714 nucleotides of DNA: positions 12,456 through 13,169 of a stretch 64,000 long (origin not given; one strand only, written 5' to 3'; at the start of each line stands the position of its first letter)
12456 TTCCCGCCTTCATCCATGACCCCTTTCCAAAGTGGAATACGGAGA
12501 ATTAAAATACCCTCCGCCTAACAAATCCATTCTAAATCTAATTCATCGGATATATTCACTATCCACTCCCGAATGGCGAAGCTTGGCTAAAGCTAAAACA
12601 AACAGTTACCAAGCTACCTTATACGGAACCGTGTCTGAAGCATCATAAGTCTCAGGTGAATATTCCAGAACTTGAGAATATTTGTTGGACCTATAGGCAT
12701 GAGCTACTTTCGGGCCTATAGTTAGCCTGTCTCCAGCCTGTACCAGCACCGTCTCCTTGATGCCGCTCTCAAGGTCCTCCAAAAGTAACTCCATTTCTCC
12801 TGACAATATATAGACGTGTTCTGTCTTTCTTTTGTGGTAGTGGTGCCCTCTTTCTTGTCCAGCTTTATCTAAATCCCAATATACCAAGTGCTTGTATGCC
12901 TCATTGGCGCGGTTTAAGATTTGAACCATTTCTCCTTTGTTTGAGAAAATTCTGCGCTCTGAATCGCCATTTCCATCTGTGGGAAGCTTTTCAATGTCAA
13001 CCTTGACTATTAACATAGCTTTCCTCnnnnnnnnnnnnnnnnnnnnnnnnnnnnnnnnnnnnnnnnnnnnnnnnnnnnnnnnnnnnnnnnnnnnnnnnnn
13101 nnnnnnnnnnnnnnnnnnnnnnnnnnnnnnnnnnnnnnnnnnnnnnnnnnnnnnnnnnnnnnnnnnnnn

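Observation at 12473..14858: AT-rich two-gene island splitting a dTDP-sugar operon (rfbC-like | orphan | cupin | rfbD-rfbB)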

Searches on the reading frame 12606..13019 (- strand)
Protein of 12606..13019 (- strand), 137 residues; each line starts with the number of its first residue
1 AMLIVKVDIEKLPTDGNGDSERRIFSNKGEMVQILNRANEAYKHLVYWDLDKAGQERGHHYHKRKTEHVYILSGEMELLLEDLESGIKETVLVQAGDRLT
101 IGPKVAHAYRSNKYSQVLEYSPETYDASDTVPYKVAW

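Call 3: search_protein_families(library=pfam, proteins=[window:12606-13019:-], max_evalue=1)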
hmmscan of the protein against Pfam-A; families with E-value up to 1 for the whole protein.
window:12606-13019:- (137 aa): 7 families
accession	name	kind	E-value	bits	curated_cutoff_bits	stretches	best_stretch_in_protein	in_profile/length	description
PF07883.17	Cupin_2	-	4.9e-08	33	27.2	1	51-112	6-59/70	Cupin domain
PF14667.12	Polysacc_synt_C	-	6.2e-06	26.7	28.7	1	28-94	5-68/111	Polysaccharide biosynthesis C-terminal domain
PF05523.17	FdtA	-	2e-05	24.8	23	1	45-129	33-118/131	WxcM-like, C-terminal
PF00190.28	Cupin_1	-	0.0022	18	22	1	21-119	6-109/151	Cupin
PF05899.18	Cupin_3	-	0.0073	16.4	23.5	1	63-105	23-60/74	EutQ-like cupin domain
PF06052.18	3-HAO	-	0.02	15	25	1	58-109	45-95/151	3-hydroxyanthranilic acid dioxygenase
PF18471.6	Ribosomal_L27_C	-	0.19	11.6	25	1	49-115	23-89/240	Ribosomal L27 protein C-terminal domain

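Call 5: search_protein_families(library=padloc, proteins=[window:12606-13019:-], max_evalue=1)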
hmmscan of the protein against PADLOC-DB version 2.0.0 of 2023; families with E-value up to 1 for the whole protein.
window:12606-13019:- (137 aa): 0 families

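Call 6: search_protein_families(library=ncbifam, proteins=[window:12606-13019:-], max_evalue=1)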
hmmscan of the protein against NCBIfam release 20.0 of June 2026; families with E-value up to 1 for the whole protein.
window:12606-13019:- (137 aa): 4 families
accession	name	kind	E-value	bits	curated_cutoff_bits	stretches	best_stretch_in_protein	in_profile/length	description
TIGR03037.1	anthran_nbaC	equivalog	0.00058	19.9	145.95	1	57-115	39-96/159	3-hydroxyanthranilate 3,4-dioxygenase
TIGR04366.1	cupin_WbuC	subfamily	0.0023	17.8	42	1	60-112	50-105/132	WbuC family cupin fold metalloprotein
NF009763.0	PRK13264.1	equivalog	0.0079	16.1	220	1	56-114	45-102/178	3-hydroxyanthranilate 3,4-dioxygenase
NF047837.1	UDPAcbARedWbcJ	equivalog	0.024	13.5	500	1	51-88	278-315/372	UDP-2-acetamido-2,6-beta-L-arabino-hexul-4-ose reductase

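Call 35: find_homologous_proteins(query=window:12606-13019:-, max_evalue=0.001)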
Query window:12606-13019:- (137 aa): 88 proteins with E <= 0.001 among 90 candidates.
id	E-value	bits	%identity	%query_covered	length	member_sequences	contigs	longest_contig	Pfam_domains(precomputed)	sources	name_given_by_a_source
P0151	3.3e-85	301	100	99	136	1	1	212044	PF07883.18,PF14667.13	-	-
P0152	2.7e-74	266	88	99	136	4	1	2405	PF07883.18,PF14667.13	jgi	jgi:mannose-6-phosphate isomerase-like protein (cupin superfamily)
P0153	2.8e-67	243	79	99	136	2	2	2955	PF07883.18,PF05523.18,PF14667.13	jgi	-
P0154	7.3e-67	242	81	98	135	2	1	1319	PF07883.18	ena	-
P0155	1.6e-66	240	79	99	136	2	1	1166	PF14667.13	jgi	jgi:dTDP-4-dehydrorhamnose 3,5-epimerase-like enzyme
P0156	7.0e-64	232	74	100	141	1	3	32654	PF07883.18,PF05523.18,PF14667.13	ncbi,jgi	jgi:quercetin dioxygenase-like cupin family protein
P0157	5.5e-58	213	71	99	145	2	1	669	PF07883.18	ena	-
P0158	9.8e-55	202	84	78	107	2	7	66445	PF07883.18,PF14667.13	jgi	jgi:quercetin dioxygenase-like cupin family protein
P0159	2.2e-53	198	69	99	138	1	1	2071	PF07883.18,PF05523.18,PF14667.13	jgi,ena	jgi:dTDP-4-dehydrorhamnose 3,5-epimerase-like enzyme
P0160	2.7e-53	198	71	98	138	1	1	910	PF07883.18,PF14667.13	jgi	jgi:mannose-6-phosphate isomerase-like protein (cupin superfamily)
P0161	3.1e-52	194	70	97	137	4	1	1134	PF07883.18,PF14667.13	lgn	-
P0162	4.3e-52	194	66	99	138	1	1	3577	PF07883.18,PF14667.13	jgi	-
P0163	1.1e-51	192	65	98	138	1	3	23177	PF07883.18,PF14667.13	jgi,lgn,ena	jgi:mannose-6-phosphate isomerase-like protein (cupin superfamily)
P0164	2.6e-51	191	66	99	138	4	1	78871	PF07883.18,PF14667.13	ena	-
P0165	1.9e-50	188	69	99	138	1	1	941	PF07883.18,PF14667.13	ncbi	-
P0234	2.4e-36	143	53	94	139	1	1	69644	-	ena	-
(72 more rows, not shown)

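Call 37: find_encoding_contigs(protein=P0158, flank=7000, max_places=4)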
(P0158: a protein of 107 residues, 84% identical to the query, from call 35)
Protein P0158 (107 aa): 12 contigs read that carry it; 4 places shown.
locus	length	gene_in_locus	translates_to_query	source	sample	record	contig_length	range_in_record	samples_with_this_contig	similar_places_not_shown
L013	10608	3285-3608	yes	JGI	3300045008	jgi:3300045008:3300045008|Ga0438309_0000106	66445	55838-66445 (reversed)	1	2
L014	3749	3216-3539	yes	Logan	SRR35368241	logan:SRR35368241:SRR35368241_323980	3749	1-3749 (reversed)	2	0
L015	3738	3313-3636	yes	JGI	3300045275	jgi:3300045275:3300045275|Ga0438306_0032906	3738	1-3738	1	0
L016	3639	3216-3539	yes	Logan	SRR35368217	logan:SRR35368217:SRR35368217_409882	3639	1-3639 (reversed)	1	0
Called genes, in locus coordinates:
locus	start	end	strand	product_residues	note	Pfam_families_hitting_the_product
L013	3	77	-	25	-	?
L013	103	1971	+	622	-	PF07690:MFS_1, PF13240:Zn_Ribbon_1 (weak), PF24463:DUF7577 (weak), PF06271:RDD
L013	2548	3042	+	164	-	PF00908:dTDP_sugar_isom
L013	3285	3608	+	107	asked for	PF14667:Polysacc_synt_C (weak), PF07883:Cupin_2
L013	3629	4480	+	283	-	PF01073:3Beta_HSD (faint), PF01370:Epimerase, PF04321:RmlD_sub_bind, PF02719:Polysacc_synt_2 (weak), PF07993:NAD_binding_4 (weak), PF16363:GDP_Man_Dehyd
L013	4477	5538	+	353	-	PF01073:3Beta_HSD, PF01370:Epimerase, PF02719:Polysacc_synt_2, PF04321:RmlD_sub_bind, PF07993:NAD_binding_4, PF16363:GDP_Man_Dehyd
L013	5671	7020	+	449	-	PF00202:Aminotran_3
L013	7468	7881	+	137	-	PF00072:Response_reg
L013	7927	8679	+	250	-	-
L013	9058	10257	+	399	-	PF13472:Lipase_GDSL_2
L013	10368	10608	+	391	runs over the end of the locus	PF13472:Lipase_GDSL_2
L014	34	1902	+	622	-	PF07690:MFS_1, PF13240:Zn_Ribbon_1 (weak), PF24463:DUF7577 (weak), PF06271:RDD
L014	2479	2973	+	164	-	PF00908:dTDP_sugar_isom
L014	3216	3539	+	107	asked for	PF14667:Polysacc_synt_C (weak), PF07883:Cupin_2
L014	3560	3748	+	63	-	?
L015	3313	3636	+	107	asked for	PF14667:Polysacc_synt_C (weak), PF07883:Cupin_2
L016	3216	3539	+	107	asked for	PF14667:Polysacc_synt_C (weak), PF07883:Cupin_2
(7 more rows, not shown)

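Call 38: find_encoding_contigs(protein=P0156, flank=7000, max_places=3)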
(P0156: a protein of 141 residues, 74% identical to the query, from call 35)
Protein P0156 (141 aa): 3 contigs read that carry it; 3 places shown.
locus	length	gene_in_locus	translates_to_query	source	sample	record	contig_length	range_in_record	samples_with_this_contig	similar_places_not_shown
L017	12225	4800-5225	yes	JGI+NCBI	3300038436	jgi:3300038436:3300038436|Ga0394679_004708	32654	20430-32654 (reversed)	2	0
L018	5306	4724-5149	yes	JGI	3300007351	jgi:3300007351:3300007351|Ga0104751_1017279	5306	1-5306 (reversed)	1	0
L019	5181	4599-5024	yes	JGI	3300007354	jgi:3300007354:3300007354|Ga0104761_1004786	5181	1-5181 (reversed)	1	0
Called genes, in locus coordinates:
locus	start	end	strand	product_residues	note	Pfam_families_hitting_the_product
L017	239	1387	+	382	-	PF00202:Aminotran_3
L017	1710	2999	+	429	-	PF07690:MFS_1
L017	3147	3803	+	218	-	-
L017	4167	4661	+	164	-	PF00908:dTDP_sugar_isom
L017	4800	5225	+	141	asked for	PF05523:FdtA (weak), PF14667:Polysacc_synt_C (weak), PF07883:Cupin_2 (weak)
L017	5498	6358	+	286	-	PF01073:3Beta_HSD (faint), PF01370:Epimerase, PF04321:RmlD_sub_bind, PF13460:NAD_binding_10 (faint), PF07993:NAD_binding_4 (weak), PF02719:Polysacc_synt_2 (weak), PF16363:GDP_Man_Dehyd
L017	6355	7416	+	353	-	PF01073:3Beta_HSD, PF01370:Epimerase, PF02719:Polysacc_synt_2, PF04321:RmlD_sub_bind, PF07993:NAD_binding_4, PF16363:GDP_Man_Dehyd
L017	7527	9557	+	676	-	PF00072:Response_reg, PF00512:HisKA (faint), PF01590:GAF, PF13185:GAF_2, PF08448:PAS_4, PF02518:HATPase_c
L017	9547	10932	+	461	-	PF00072:Response_reg, PF00158:Sigma54_activat, PF13191:AAA_16, PF14532:Sigma54_activ_2, PF00004:AAA, PF07728:AAA_5, PF25601:AAA_lid_14, PF18024:HTH_50, +1 more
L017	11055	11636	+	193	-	PF00202:Aminotran_3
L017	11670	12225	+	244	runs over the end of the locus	PF00202:Aminotran_3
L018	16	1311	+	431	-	PF00202:Aminotran_3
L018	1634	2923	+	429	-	PF07690:MFS_1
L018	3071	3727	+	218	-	-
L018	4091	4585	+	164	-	PF00908:dTDP_sugar_isom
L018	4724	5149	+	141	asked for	PF05523:FdtA (weak), PF14667:Polysacc_synt_C (weak), PF07883:Cupin_2 (weak)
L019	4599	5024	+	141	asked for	PF05523:FdtA (weak), PF14667:Polysacc_synt_C (weak), PF07883:Cupin_2 (weak)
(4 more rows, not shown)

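Call 60: search_solved_structures(query=A3, max_evalue=1, show_alignments=2)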
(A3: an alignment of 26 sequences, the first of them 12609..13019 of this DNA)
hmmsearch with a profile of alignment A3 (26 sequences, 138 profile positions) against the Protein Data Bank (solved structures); distinct sequences matched with E-value up to 1: 30.
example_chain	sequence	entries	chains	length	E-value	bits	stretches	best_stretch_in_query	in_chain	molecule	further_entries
5fli_A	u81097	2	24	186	4.2e-06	29.7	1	60-120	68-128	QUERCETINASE QUED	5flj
5flh_A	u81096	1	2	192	4.5e-06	29.7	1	60-120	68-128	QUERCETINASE QUED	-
1y3t_A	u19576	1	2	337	1.2e-05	28.2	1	60-113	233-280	Hypothetical protein yxaG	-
2h0v_A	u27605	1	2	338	1.3e-05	28.2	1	60-113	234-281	Quercetin 2,3-dioxygenase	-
8hfb_A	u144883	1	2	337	6.1e-05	26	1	60-113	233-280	Quercetin 2,3-dioxygenase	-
2pa7_A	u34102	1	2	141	0.00015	24.7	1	21-130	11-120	DTDP-6-deoxy-3,4-keto-hexulose isomerase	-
7zvy_G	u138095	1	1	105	0.00023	24.1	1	47-89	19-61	Cupin_2 domain-containing protein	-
7zvy_E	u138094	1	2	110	0.00027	23.9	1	47-89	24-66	Cupin_2 domain-containing protein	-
7zvy_B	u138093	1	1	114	0.00029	23.8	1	47-89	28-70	Cupin_2 domain-containing protein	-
7zvy_A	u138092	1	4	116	0.0003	23.7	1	48-88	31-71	Cupin_2 domain-containing protein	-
7zvm_A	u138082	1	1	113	0.0011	21.9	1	49-87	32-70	Mannose-6-phosphate isomerase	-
5tpu_A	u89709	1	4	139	0.0013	21.6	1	21-127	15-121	Putative uncharacterized protein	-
2vqa_A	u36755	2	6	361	0.0014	21.6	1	55-114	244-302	SLL1358 PROTEIN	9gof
2pak_A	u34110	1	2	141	0.004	20.1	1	21-130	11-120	DTDP-6-deoxy-3,4-keto-hexulose isomerase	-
2pae_A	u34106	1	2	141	0.0047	19.9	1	21-130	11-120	DTDP-6-deoxy-3,4-keto-hexulose isomerase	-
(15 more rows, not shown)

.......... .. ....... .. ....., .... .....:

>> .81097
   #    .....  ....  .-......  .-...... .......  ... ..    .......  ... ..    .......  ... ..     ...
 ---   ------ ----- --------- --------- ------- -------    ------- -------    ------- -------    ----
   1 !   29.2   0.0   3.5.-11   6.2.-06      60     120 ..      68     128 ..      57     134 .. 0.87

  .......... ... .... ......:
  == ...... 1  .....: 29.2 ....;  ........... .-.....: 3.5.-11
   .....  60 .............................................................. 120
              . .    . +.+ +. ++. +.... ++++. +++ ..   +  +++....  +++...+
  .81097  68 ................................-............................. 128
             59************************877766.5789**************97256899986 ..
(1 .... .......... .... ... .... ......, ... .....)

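Call 67: find_encoding_contigs(protein=P0152, flank=5000, max_places=3)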
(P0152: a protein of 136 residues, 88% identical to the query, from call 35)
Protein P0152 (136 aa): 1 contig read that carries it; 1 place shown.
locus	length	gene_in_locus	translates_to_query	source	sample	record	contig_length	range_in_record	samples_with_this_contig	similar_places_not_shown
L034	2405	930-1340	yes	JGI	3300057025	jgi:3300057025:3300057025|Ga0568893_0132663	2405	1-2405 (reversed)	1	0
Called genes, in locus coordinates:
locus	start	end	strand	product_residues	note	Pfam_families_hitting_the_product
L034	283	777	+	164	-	PF00908:dTDP_sugar_isom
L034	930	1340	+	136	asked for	PF14667:Polysacc_synt_C (weak), PF07883:Cupin_2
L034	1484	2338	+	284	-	PF01073:3Beta_HSD (faint), PF01370:Epimerase, PF04321:RmlD_sub_bind, PF02719:Polysacc_synt_2, PF07993:NAD_binding_4 (weak), PF16363:GDP_Man_Dehyd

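Call 68: find_encoding_contigs(protein=P0153, flank=5000, max_places=3)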
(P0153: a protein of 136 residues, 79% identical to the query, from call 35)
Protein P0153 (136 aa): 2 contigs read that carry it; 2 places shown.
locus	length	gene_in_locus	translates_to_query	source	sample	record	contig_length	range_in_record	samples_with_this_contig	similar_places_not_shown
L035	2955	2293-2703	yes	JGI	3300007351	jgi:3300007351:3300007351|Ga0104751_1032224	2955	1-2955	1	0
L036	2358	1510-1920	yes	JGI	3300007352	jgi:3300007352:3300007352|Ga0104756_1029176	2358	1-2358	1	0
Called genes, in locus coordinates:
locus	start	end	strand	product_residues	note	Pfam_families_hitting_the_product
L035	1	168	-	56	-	?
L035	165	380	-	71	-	-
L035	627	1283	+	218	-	-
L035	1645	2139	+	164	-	PF00908:dTDP_sugar_isom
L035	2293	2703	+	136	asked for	PF05523:FdtA (weak), PF14667:Polysacc_synt_C (weak), PF07883:Cupin_2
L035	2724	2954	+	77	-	?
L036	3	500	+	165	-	?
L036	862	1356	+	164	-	PF00908:dTDP_sugar_isom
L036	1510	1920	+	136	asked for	PF05523:FdtA (weak), PF14667:Polysacc_synt_C (weak), PF07883:Cupin_2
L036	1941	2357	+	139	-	?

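Call 70: predict_structure(alignment_id=A4)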
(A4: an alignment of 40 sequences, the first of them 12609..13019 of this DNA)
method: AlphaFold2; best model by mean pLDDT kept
length: 137 residues; sequences in the alignment: 40
mean_pLDDT: 91.0   pTM: 0.83
mean pLDDT of the five models: 91.0, 90.8, 90.0, 87.2, 87.2
residues with pLDDT >= 90: 103; 70-90: 29; 50-70: 4; < 50: 1
segments of 3 or more residues with pLDDT < 50: none
pLDDT, mean of each block of 10 residues (from residue 1): 77 91 92 85 87 92 95 95 94 96 96 94 90 90
secondary structure, 60 per line:
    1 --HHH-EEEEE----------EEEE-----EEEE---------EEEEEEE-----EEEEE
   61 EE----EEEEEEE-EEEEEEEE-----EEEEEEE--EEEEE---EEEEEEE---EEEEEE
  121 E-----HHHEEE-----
elements in order: E7-11 E22-25 E31-34 E44-50 E56-62 E67-73 E75-82 E88-94 E97-101 E105-111 E115-121 E130-132

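Call 74: find_encoding_contigs(protein=P0164, flank=6000, max_places=2)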
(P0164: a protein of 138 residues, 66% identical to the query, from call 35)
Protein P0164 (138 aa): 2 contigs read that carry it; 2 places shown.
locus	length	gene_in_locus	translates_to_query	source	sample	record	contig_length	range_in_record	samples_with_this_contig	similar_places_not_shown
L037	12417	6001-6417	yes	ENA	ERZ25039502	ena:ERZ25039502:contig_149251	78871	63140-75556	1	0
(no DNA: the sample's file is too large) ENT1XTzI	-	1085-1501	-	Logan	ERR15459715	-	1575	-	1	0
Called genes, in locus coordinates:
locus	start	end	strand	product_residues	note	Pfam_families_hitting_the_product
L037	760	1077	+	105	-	-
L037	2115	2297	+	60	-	-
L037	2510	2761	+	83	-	-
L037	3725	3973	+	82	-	-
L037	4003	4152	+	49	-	-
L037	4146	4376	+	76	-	-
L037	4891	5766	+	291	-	-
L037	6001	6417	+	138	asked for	PF14667:Polysacc_synt_C, PF07883:Cupin_2 (weak)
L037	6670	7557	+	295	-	PF00072:Response_reg, PF00512:HisKA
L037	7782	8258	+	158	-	PF00072:Response_reg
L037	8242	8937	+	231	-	PF00158:Sigma54_activat, PF14532:Sigma54_activ_2, PF07724:AAA_2 (weak), PF07728:AAA_5, PF25601:AAA_lid_14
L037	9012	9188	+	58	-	PF02954:HTH_8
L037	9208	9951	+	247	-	PF00072:Response_reg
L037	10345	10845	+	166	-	PF00072:Response_reg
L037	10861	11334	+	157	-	PF01590:GAF, PF13185:GAF_2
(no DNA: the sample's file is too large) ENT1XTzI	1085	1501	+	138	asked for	PF14667:Polysacc_synt_C, PF07883:Cupin_2 (weak)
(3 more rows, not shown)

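Call 75: find_encoding_contigs(protein=P0234, flank=6000, max_places=2)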
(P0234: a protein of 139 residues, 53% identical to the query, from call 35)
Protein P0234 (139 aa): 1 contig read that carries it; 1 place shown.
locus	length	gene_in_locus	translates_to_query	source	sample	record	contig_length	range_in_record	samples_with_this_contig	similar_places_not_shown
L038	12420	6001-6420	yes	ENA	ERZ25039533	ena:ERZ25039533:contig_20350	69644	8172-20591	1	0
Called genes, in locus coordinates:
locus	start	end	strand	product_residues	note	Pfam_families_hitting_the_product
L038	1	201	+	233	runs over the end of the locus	-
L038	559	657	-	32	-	-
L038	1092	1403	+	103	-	-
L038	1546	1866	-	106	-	-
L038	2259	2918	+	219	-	-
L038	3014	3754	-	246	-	PF20238:BIM1-like_dom (weak)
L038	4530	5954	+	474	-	PF00580:UvrD-helicase, PF13245:AAA_19 (weak), PF13361:UvrD_C, PF13538:UvrD_C_2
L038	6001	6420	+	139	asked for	-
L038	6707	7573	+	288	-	-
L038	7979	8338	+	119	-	-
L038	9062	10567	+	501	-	-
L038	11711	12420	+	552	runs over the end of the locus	-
